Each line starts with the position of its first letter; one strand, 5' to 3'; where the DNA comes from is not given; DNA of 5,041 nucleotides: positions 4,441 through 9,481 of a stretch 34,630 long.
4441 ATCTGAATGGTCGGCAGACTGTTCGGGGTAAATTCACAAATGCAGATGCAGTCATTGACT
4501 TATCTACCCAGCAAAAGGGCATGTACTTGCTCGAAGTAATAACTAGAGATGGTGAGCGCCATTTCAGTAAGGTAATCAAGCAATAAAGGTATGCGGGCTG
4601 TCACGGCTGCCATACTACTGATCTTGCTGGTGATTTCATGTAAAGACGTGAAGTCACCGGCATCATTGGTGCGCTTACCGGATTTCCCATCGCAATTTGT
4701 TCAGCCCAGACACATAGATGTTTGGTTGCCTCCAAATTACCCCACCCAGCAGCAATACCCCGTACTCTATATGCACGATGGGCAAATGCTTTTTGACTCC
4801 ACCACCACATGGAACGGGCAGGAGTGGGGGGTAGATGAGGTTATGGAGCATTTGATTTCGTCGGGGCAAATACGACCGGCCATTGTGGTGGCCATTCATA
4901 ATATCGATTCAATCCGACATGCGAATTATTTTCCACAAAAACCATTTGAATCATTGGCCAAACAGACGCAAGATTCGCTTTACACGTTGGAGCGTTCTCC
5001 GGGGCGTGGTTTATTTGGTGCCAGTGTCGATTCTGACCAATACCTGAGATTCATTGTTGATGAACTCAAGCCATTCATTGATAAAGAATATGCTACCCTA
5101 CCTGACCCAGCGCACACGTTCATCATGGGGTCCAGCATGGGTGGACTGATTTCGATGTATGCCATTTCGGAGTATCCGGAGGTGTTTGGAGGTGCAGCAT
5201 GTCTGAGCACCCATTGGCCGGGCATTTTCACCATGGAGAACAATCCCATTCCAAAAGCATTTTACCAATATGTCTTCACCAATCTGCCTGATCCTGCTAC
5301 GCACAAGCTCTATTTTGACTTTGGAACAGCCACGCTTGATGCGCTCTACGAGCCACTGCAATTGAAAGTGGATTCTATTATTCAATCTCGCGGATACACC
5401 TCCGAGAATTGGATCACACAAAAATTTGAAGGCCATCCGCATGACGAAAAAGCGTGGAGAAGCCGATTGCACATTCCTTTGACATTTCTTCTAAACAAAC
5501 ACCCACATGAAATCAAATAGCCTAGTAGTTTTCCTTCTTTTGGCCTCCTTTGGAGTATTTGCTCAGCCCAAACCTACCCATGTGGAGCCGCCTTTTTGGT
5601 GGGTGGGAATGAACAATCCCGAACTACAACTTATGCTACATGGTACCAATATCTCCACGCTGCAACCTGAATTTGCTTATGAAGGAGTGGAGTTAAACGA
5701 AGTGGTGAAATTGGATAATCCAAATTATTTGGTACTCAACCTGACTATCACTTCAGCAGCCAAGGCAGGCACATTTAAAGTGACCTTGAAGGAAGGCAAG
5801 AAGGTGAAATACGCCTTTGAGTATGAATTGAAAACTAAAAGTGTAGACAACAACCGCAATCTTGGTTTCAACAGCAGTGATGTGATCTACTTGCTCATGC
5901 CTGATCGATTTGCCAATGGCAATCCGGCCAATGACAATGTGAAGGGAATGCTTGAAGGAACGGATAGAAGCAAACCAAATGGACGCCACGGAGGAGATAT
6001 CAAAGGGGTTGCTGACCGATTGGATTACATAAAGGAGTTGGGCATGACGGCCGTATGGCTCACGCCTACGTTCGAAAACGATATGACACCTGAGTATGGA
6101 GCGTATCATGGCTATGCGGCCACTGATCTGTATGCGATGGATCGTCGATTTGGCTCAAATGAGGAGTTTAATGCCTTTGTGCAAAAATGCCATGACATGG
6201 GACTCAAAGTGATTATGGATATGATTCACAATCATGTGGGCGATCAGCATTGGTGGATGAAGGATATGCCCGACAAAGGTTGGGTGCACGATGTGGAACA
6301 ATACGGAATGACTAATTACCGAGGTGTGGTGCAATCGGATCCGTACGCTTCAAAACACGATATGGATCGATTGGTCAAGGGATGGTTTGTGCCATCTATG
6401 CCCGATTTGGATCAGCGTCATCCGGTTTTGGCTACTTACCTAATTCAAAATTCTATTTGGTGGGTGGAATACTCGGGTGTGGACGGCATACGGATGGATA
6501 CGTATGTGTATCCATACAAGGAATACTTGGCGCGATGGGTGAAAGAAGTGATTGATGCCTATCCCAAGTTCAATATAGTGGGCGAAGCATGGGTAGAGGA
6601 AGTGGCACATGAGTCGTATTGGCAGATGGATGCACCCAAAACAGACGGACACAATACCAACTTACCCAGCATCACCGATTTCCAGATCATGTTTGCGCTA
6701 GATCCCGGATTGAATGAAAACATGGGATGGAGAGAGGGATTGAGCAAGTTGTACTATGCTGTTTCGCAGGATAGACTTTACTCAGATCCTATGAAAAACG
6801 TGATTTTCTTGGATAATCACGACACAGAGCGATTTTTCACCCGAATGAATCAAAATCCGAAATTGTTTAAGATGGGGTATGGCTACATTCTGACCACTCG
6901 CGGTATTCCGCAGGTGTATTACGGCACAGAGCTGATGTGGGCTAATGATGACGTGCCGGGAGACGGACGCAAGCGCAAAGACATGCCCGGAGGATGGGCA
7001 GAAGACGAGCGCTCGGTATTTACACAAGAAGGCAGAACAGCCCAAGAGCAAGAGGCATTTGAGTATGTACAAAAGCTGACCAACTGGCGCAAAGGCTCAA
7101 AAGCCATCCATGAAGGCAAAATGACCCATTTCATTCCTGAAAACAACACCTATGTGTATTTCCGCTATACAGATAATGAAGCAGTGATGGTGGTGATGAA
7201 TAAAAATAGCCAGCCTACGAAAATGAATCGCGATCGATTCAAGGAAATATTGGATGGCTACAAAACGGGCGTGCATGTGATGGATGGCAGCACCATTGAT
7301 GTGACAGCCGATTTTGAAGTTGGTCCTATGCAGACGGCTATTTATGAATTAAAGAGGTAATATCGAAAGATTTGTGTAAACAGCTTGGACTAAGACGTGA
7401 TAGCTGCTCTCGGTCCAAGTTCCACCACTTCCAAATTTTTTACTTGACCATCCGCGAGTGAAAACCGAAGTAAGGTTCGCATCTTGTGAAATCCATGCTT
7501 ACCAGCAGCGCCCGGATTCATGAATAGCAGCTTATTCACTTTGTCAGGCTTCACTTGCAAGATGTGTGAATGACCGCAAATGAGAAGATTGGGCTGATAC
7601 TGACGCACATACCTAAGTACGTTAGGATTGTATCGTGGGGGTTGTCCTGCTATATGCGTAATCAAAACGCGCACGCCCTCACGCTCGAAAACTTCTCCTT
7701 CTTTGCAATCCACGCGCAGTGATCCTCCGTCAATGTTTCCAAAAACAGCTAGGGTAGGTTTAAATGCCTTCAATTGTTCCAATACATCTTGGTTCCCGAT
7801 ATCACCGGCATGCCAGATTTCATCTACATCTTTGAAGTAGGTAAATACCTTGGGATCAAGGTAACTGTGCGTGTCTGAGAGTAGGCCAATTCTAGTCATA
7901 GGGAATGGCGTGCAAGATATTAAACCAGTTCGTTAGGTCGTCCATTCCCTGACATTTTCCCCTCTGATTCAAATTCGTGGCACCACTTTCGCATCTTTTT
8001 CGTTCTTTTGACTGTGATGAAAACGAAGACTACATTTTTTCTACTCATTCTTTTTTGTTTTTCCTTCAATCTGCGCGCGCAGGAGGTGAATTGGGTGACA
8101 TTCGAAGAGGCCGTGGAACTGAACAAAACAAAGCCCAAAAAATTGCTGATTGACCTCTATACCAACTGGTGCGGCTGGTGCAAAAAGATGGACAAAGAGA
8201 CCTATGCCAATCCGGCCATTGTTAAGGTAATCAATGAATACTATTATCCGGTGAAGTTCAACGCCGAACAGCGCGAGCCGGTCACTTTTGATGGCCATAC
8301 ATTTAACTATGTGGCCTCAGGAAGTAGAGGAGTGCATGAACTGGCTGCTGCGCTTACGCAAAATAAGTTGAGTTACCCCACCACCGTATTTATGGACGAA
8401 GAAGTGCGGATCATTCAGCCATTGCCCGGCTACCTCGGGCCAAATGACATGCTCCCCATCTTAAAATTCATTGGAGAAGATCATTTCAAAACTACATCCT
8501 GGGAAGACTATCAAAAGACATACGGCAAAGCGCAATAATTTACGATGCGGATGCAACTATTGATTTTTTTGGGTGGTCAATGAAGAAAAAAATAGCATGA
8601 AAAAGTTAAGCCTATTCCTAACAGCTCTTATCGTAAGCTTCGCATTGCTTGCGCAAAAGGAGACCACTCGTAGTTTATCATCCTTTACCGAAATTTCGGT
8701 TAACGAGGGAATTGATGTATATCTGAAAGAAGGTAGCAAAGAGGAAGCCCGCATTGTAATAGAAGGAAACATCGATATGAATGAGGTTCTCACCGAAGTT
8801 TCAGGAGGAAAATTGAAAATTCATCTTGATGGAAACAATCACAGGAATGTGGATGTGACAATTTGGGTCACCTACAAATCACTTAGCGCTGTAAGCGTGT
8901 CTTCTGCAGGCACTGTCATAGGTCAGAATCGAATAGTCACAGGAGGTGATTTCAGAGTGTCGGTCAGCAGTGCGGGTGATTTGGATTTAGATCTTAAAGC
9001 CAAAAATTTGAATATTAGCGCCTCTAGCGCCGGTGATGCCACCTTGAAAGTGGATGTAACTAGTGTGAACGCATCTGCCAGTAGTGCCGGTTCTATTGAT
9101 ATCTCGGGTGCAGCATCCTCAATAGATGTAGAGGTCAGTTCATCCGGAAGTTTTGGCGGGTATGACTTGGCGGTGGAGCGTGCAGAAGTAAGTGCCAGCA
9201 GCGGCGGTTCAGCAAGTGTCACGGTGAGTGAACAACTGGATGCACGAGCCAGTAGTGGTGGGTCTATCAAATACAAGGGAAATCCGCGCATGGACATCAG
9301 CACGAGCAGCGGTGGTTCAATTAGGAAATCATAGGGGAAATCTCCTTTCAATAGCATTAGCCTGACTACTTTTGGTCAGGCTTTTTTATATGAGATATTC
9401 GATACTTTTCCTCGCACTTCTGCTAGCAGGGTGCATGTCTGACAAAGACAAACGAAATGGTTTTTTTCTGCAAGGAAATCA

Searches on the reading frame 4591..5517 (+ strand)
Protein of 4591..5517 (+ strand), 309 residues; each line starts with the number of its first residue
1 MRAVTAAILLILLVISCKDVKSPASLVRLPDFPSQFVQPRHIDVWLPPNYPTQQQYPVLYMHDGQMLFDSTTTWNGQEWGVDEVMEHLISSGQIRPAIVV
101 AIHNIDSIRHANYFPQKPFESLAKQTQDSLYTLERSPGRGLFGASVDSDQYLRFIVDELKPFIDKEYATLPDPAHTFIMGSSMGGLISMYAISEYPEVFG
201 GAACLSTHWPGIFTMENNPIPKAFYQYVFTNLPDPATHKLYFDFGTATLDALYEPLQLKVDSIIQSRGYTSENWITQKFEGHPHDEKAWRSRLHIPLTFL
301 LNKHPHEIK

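Call 53: search_protein_families(library=pfam, proteins=[window:4591-5517:+], max_evalue=0.001)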
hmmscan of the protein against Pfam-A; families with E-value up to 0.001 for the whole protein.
window:4591-5517:+ (309 aa): 4 families
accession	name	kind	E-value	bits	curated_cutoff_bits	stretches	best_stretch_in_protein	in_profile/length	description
PF00756.26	Esterase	-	9.1e-29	101.4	22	2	148-208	91-149/251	Putative esterase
PF00561.26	Abhydrolase_1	-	1.3e-05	25.5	25.8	1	155-274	51-169/245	alpha/beta hydrolase fold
PF12146.15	Hydrolase_4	-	3.1e-05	23.8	27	1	154-207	57-109/239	Serine aminopeptidase, S33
PF02230.22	Abhydrolase_2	-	0.00083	19.7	23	0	155-219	86-150/217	Phospholipase/Carboxylesterase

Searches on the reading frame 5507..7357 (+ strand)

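Call 53: search_protein_families(library=pfam, proteins=[window:5507-7357:+], max_evalue=0.001)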
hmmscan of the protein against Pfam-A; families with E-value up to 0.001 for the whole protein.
window:5507-7357:+ (617 aa): 4 families
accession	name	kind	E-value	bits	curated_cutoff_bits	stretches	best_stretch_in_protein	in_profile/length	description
PF00128.31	Alpha-amylase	-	3e-52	178.8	22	1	130-536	2-399/446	Alpha amylase, catalytic domain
PF09087.17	Cyc-maltodext_N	-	1.2e-29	102.9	25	1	26-110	2-86/88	Cyclomaltodextrinase, N-terminal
PF10438.15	Cyc-maltodext_C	-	8.7e-24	83.8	22.2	1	539-613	1-75/76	Cyclo-malto-dextrinase C-terminal domain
PF16657.11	Malt_amylase_C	-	0.00019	21.8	27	1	537-579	1-44/75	Maltogenic Amylase, C-terminal domain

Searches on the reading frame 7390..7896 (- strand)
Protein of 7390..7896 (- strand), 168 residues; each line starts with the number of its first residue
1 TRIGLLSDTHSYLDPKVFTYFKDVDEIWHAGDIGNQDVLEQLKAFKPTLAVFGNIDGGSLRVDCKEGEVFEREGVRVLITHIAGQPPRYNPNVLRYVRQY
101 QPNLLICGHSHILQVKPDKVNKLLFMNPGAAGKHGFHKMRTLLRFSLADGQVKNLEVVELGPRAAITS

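Call 53: search_protein_families(library=pfam, proteins=[window:7390-7896:-], max_evalue=0.001)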
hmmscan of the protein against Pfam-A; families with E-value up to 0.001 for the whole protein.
window:7390-7896:- (168 aa): 2 families
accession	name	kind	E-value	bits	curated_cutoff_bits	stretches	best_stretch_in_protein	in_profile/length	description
PF12850.12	Metallophos_2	-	1.1e-29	103.9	27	1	2-147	2-151/154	Calcineurin-like phosphoesterase superfamily domain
PF00149.33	Metallophos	-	0.00011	23.1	21.5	0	2-66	2-78/191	Calcineurin-like phosphoesterase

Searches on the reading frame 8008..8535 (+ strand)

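Call 53: search_protein_families(library=pfam, proteins=[window:8008-8535:+], max_evalue=0.001)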
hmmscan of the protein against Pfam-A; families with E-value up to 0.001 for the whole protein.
window:8008-8535:+ (176 aa): 4 families
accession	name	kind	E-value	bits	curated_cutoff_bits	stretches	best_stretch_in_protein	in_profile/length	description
PF03190.21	Thioredox_DsbH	-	5.8e-12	46.3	27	1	24-93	17-87/163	Protein of unknown function, DUF255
PF13899.12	Thioredoxin_7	-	9.6e-10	38.9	27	1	29-97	2-73/83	Thioredoxin-like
PF13098.12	Thioredoxin_2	-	4.6e-09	37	27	1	42-152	4-104/104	Thioredoxin-like domain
PF00085.26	Thioredoxin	-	6.3e-05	23.4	23.5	1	31-64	9-39/103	Thioredoxin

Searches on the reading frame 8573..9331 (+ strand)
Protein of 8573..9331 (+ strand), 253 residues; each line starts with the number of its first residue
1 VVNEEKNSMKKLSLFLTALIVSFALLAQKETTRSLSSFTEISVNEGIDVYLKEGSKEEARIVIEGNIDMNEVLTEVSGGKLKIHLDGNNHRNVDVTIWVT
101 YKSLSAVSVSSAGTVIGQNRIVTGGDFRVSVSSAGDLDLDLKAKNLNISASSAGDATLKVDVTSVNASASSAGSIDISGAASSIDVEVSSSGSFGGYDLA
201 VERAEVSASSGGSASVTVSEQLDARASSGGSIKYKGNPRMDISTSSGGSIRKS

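Call 53: search_protein_families(library=pfam, proteins=[window:8573-9331:+], max_evalue=0.001)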
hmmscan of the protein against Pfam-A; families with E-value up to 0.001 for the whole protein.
window:8573-9331:+ (253 aa): 1 family
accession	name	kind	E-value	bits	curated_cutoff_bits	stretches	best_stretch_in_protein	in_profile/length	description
PF10988.14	DUF2807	-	2.8e-41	141.7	24.2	1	38-238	2-181/181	Putative auto-transporter adhesin, head GIN domain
